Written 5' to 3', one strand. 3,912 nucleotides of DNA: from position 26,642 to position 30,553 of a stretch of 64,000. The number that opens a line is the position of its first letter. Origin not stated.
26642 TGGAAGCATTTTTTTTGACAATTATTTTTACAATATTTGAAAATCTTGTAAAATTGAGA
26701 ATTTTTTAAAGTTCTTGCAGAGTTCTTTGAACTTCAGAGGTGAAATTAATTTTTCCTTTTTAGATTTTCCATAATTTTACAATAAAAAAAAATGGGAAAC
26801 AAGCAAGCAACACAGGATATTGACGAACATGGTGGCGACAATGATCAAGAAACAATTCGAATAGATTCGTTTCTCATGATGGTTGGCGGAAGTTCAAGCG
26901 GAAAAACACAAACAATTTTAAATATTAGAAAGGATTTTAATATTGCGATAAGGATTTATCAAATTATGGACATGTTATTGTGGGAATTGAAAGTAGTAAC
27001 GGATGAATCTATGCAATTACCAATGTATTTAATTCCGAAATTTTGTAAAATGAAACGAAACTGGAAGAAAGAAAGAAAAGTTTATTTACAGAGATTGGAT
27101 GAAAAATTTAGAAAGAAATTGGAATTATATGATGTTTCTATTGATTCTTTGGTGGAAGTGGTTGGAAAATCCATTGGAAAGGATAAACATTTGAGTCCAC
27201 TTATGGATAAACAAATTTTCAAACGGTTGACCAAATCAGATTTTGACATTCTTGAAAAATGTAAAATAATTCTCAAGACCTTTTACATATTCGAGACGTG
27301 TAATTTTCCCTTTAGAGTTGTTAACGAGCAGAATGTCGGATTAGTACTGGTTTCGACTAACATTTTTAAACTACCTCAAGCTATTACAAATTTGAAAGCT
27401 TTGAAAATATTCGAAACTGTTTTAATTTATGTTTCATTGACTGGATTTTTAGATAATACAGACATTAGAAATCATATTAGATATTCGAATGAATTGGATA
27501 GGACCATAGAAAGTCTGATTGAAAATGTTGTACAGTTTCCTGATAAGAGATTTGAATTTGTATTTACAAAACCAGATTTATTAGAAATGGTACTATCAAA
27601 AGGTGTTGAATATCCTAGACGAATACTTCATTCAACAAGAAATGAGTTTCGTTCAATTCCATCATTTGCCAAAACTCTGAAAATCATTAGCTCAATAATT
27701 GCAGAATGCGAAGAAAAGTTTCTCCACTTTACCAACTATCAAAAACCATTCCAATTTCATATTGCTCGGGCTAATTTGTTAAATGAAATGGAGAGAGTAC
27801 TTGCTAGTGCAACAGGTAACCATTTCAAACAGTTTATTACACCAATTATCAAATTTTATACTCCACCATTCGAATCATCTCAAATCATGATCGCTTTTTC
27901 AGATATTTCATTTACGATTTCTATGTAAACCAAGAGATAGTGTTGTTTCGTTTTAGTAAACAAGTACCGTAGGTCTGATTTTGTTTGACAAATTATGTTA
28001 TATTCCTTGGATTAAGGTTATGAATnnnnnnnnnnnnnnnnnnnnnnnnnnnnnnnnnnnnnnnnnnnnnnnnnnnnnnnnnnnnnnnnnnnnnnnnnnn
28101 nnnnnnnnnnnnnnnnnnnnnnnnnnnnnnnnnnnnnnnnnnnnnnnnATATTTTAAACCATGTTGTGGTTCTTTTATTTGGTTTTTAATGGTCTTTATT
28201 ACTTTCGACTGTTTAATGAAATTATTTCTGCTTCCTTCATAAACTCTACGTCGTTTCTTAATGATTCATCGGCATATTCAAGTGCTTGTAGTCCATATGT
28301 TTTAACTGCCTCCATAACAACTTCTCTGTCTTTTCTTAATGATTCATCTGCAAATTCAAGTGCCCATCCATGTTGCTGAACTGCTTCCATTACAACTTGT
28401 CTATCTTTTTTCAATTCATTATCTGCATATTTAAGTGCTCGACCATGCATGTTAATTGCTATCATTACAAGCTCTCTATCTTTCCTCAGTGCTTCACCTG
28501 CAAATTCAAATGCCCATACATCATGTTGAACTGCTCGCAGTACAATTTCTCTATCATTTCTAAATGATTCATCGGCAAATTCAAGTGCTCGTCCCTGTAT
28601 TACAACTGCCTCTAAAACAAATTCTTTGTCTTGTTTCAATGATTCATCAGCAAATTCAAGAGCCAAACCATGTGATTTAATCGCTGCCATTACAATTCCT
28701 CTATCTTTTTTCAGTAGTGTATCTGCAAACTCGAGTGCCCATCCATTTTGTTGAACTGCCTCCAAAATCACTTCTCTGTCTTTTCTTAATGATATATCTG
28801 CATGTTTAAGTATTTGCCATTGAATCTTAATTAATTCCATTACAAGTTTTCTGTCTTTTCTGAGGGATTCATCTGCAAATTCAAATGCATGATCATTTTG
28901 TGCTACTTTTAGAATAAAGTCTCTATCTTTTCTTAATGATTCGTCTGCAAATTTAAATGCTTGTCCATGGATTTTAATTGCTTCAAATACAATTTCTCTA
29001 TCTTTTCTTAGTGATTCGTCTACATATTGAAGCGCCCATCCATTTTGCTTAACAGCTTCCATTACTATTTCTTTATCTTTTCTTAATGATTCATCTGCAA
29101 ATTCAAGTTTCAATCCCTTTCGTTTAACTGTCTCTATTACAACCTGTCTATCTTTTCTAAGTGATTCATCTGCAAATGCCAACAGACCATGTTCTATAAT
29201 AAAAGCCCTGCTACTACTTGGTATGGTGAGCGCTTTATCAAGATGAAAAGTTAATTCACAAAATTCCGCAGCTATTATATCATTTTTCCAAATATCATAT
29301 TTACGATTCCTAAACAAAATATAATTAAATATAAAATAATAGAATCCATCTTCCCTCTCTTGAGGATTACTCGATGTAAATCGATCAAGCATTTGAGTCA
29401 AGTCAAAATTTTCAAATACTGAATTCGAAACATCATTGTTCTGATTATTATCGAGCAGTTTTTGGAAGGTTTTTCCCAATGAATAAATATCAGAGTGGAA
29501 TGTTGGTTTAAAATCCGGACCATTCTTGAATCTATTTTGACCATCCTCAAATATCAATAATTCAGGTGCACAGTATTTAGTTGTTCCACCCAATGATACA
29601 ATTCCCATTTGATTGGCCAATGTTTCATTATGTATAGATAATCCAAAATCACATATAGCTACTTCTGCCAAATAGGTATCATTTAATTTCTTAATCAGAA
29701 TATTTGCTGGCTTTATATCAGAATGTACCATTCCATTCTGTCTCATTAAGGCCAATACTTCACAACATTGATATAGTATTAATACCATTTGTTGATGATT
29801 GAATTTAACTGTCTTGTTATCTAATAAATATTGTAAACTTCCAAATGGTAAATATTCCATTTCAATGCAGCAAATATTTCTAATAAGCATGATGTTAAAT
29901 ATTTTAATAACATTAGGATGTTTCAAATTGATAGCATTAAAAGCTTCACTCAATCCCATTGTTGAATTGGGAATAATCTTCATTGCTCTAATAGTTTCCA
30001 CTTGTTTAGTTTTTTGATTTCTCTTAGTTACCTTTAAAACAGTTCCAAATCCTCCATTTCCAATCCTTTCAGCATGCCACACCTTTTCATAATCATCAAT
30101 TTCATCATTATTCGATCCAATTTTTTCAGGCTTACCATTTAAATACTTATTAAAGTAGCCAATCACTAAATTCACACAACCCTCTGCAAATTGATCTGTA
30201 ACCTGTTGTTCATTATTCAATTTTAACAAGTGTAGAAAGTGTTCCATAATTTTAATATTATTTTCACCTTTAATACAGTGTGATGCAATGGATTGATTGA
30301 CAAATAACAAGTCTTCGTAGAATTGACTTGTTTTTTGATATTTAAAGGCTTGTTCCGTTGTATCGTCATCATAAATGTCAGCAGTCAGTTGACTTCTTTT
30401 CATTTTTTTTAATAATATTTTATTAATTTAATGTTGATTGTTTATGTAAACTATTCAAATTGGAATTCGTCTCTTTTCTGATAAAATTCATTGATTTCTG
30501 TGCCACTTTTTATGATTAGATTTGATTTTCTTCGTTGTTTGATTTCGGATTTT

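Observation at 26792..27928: N-myristoylated G-alpha-like protein with intact GKT P-loop but missing DVGGQ switch II and NKxD changed to TKPD: likely a GTPase-dead pseudo-G-alpha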

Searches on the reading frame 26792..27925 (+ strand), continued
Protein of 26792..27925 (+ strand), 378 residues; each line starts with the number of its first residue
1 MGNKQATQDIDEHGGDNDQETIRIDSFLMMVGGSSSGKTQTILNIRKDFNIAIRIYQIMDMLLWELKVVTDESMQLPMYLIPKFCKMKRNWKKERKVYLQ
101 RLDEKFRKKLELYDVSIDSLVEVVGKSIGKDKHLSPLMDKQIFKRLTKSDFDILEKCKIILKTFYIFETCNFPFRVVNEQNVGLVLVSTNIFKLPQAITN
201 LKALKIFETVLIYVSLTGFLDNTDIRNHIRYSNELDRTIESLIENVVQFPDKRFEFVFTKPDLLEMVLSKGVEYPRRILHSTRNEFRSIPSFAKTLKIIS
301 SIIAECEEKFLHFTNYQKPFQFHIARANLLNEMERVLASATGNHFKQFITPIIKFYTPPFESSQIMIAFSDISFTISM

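Call 77: search_protein_families(library=pfam, proteins=[P0003, P0010], max_evalue=10)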
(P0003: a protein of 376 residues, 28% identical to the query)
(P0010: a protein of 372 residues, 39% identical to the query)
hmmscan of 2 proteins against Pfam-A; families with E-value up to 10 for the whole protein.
P0003 (376 aa): 7 families
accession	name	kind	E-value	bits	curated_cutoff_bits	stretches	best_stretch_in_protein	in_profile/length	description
PF00503.26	G-alpha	-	2.2e-54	185.3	48.8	1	6-325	8-329/333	G-protein alpha subunit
PF00025.27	Arf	-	5.6e-10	39.4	22.3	2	161-211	45-95/174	ADP-ribosylation factor family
PF13555.12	AAA_29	-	0.00062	19.9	27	1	10-34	15-39/61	P-loop containing region of AAA domain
PF09439.16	SRPRB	-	0.0042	16.9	25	1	17-38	3-24/178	Signal recognition particle receptor beta subunit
PF13476.12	AAA_23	-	0.0043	18.2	27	1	20-50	22-52/201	AAA domain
PF00005.33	ABC_tran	-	0.0059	17.6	25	1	14-42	8-36/137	ABC transporter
PF01926.29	MMR_HSR1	-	0.04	14.5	21.9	1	19-37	1-19/113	50S ribosome-binding GTPase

P0010 (372 aa): 7 families
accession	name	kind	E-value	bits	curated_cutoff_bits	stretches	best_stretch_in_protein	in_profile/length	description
PF00503.26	G-alpha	-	1.7e-50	172.5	48.8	1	18-327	16-329/333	G-protein alpha subunit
PF00025.27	Arf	-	2.1e-10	40.8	22.3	2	177-270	59-142/174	ADP-ribosylation factor family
PF13555.12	AAA_29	-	0.0019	18.4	27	1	20-48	21-49/61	P-loop containing region of AAA domain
PF01580.24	FtsK_SpoIIIE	-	0.066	13.1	24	1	15-41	32-59/221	FtsK/SpoIIIE family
PF08477.19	Roc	-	0.072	13.8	27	1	23-50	1-28/119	Ras of Complex, Roc, domain of DAPkinase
PF00005.33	ABC_tran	-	0.088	13.8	25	1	21-42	11-32/137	ABC transporter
PF04670.18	Gtr1_RagA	-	0.15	11.9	22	0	23-37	1-15/232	Gtr1/RagA G protein conserved region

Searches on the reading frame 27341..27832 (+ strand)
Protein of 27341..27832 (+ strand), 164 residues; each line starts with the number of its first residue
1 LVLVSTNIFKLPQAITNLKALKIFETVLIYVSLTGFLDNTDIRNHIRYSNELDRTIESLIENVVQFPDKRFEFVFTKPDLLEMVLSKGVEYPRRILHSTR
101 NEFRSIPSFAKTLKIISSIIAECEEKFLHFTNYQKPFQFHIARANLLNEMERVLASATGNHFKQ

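Call 77: search_protein_families(library=pfam, proteins=[window:27341-27832:+], max_evalue=10)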
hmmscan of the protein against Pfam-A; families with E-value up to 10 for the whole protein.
seq(164 aa): 2 families
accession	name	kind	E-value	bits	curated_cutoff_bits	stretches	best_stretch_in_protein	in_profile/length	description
PF10188.14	Oscp1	-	0.034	14.6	25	1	90-152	90-152/173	Organic solute transport protein 1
PF04919.18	DUF655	-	0.14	12.5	22.2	1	113-152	87-126/181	Protein of unknown function (DUF655)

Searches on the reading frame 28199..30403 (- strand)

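Call 3: search_protein_families(library=pfam, proteins=[window:28199-30403:-], max_evalue=10)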
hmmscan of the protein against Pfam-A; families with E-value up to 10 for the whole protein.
window:28199-30403:- (734 aa): 12 families
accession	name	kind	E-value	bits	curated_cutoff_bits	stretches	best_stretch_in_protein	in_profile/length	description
PF13475.11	DUF4116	-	1.8e-150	488.8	24.9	11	443-491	1-49/49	Domain of unknown function (DUF4116)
PF00069.31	Pkinase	-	6.7e-30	104.8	31.7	1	112-322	5-196/263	Protein kinase domain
PF07714.23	PK_Tyr_Ser-Thr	-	4.2e-22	79.1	23.1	1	111-319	4-200/258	Protein tyrosine and serine/threonine kinase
PF24755.2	SpoVR_C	-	3.3e-06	27.5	27.6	1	536-558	7-29/55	SpoVR-like C-terminal domain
PF08678.16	Rsbr_N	-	0.00043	20.8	27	1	449-477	64-92/130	Rsbr N terminal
PF03109.22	ABC1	-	0.0022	17.6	22.9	1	182-258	147-216/244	ABC1 atypical kinase-like domain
PF17667.7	Pkinase_fungal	-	0.0059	15.8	24.1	1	210-283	292-365/387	Fungal protein kinase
PF21968.2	TcdA1_RBD_3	-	0.0092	16.6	27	0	175-230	18-71/106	TcdA1, receptor binding domain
PF01890.21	CbiG_C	-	0.044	14.7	27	0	663-687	41-65/117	Cobalamin synthesis G C-terminus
PF01728.25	FtsJ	-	0.083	13.3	24.1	1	476-516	115-154/181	FtsJ-like methyltransferase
PF19066.5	P9_TM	-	0.18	12.1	25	1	139-158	14-33/69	Minor capsid protein P9 transmembrane helices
PF14833.11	NAD_binding_11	-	0.41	11.4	30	1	549-585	59-95/122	NAD-binding of NADP-dependent 3-hydroxyisobutyrate dehydrogenase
